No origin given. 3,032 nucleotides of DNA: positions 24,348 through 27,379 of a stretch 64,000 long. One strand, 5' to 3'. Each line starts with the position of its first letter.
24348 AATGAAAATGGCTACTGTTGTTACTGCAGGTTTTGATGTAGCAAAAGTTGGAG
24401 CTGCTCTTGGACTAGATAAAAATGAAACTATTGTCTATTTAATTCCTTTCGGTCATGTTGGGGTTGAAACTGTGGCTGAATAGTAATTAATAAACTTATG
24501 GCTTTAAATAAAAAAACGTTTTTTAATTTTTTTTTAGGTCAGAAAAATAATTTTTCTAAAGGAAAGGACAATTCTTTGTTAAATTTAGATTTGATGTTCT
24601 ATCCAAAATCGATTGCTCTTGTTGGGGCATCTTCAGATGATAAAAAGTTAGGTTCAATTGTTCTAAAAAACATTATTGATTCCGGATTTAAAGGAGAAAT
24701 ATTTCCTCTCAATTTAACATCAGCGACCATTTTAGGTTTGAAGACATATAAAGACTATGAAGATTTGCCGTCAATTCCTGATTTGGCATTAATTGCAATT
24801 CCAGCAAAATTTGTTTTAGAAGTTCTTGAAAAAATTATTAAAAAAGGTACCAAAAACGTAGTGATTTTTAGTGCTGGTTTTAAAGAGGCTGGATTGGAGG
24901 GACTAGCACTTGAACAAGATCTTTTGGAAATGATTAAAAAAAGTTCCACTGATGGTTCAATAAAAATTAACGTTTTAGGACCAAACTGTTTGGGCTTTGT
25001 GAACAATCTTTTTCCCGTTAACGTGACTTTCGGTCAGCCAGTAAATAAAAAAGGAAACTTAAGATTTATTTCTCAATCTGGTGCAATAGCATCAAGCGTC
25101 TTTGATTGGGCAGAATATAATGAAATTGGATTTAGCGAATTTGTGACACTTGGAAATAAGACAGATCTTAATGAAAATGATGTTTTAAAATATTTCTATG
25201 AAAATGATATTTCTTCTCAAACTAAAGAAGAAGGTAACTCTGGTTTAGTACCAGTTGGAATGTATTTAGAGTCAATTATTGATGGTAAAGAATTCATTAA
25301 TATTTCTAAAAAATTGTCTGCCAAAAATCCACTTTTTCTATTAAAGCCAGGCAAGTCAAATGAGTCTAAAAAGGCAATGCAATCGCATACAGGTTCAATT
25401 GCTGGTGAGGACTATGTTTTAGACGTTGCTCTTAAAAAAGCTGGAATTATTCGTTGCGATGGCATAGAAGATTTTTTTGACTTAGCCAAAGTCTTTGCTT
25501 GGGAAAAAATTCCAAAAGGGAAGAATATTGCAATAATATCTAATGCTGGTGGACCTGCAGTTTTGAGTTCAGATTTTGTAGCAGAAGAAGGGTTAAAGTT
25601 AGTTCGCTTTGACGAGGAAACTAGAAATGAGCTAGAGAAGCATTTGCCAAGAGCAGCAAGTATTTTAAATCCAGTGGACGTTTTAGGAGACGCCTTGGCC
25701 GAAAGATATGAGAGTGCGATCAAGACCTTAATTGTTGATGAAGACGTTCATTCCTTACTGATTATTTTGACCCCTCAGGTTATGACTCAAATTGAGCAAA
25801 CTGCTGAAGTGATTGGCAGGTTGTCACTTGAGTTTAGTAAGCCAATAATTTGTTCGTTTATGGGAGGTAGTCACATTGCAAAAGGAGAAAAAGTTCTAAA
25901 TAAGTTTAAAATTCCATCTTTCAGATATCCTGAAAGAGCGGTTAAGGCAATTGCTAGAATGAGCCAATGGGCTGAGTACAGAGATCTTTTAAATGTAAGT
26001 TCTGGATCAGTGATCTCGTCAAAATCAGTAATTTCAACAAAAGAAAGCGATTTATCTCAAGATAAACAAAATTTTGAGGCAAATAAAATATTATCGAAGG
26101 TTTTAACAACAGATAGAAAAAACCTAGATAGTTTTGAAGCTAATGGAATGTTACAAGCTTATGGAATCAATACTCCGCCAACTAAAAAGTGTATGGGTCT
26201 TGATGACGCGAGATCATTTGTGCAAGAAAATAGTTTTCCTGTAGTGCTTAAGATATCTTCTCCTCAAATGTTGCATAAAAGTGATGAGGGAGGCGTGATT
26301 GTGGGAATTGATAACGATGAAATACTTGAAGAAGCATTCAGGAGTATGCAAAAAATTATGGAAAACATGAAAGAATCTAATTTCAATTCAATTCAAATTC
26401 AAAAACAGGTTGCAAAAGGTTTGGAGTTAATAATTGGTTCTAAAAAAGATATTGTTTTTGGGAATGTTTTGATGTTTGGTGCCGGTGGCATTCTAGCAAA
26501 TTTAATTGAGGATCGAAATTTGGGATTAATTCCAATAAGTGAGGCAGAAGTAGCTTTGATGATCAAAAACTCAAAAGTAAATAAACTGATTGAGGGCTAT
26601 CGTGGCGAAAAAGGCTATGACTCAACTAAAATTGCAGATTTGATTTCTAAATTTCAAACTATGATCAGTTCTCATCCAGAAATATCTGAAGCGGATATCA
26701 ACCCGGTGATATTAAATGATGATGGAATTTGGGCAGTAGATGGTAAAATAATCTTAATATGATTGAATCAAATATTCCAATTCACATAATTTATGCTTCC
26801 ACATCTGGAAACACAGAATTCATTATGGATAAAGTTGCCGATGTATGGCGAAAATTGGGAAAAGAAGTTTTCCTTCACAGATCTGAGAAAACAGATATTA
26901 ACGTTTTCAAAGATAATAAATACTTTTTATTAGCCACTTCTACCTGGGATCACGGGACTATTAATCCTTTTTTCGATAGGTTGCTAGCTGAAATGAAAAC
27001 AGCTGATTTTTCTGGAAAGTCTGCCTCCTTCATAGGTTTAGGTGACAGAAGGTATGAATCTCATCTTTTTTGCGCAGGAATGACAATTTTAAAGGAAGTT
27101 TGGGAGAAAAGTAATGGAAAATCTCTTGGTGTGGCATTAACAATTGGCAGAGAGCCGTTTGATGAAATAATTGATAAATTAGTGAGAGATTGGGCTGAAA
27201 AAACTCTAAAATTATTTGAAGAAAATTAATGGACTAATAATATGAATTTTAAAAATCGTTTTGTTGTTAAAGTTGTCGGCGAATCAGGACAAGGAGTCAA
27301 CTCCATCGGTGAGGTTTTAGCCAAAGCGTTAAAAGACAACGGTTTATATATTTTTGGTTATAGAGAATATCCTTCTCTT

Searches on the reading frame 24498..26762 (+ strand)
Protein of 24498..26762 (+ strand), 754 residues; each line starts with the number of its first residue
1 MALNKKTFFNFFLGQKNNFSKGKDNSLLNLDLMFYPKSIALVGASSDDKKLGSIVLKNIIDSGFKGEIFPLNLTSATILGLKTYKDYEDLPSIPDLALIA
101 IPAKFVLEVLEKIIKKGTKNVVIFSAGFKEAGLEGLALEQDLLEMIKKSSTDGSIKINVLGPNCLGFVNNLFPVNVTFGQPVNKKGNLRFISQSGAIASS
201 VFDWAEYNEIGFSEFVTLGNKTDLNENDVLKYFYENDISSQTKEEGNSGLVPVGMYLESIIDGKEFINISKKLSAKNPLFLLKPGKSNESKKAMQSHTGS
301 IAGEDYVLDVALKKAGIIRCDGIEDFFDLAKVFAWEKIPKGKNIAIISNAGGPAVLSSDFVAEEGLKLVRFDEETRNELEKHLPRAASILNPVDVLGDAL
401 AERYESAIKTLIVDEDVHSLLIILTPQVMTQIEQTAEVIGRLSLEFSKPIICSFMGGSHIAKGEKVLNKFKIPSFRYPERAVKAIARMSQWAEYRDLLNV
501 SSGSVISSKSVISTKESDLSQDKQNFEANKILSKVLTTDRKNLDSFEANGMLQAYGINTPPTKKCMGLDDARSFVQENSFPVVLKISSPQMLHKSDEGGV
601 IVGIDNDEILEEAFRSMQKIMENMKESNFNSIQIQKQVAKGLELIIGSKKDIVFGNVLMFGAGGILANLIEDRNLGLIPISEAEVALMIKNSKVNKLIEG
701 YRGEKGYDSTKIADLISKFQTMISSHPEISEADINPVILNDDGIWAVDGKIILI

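Call 34: search_protein_families(library=pfam, proteins=[window:24498-26762:+], max_evalue=0.001)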
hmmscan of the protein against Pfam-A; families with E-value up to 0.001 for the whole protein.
window:24498-26762:+ (754 aa): 5 families
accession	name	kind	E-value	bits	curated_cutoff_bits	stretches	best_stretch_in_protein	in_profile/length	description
PF13549.11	ATP-grasp_5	-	1.7e-62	211.1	27.6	1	535-753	2-221/221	ATP-grasp domain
PF13607.11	Succ_CoA_lig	-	6.9e-39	133.2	27.4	1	185-333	1-138/138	Succinyl-CoA ligase like flavodoxin domain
PF13380.12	CoA_binding_2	-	2.7e-17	63.7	22.8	1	37-169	1-115/116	CoA binding domain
PF19045.5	Ligase_CoA_2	-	6e-14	52.8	23.7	1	345-494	2-157/162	Ligase-CoA domain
PF02629.25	CoA_binding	-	1.5e-10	42.1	22.3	1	36-127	3-97/97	CoA binding domain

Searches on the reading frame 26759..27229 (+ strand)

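Call 34: search_protein_families(library=pfam, proteins=[window:26759-27229:+], max_evalue=0.001)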
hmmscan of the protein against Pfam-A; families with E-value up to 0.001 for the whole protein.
window:26759-27229:+ (156 aa): 1 family
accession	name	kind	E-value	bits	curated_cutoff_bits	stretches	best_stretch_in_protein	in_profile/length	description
PF00258.30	Flavodoxin_1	-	5.9e-16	59.4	25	1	10-144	1-142/143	Flavodoxin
